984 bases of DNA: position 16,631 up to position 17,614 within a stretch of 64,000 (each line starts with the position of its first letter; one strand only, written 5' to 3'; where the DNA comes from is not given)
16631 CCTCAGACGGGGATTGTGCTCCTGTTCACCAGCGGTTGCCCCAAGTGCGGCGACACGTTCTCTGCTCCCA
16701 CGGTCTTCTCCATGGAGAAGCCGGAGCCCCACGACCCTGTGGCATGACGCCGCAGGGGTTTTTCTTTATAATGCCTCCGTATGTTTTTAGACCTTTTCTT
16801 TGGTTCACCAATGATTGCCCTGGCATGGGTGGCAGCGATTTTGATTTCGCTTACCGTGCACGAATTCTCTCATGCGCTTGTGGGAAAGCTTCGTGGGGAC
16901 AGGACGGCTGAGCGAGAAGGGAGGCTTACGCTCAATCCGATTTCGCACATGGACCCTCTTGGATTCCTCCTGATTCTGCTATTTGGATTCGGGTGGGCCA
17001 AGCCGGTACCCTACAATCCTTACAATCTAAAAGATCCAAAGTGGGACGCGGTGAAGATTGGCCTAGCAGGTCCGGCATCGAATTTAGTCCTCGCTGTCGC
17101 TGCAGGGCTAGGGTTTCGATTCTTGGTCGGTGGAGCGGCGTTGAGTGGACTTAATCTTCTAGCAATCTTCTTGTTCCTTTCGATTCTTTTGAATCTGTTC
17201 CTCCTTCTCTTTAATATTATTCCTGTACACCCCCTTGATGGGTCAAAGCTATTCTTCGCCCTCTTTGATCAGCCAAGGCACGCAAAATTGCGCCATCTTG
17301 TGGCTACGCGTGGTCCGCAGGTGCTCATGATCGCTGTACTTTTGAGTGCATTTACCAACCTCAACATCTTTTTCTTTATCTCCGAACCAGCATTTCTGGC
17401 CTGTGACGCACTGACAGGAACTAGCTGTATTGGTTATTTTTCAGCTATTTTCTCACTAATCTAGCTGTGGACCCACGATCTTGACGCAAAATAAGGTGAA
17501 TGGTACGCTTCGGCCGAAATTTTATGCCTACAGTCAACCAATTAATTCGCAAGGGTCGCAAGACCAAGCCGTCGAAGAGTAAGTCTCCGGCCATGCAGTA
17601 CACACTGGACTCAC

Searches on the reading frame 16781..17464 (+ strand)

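Call 17: search_protein_families(library=pfam, proteins=[window:16781-17464:+], max_evalue=0.01)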
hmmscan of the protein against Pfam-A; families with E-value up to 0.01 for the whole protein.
window:16781-17464:+ (227 aa): 1 family
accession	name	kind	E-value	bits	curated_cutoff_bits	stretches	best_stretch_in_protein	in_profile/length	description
PF02163.28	Peptidase_M50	-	5e-14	52.6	27.2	1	17-176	3-212/221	Peptidase family M50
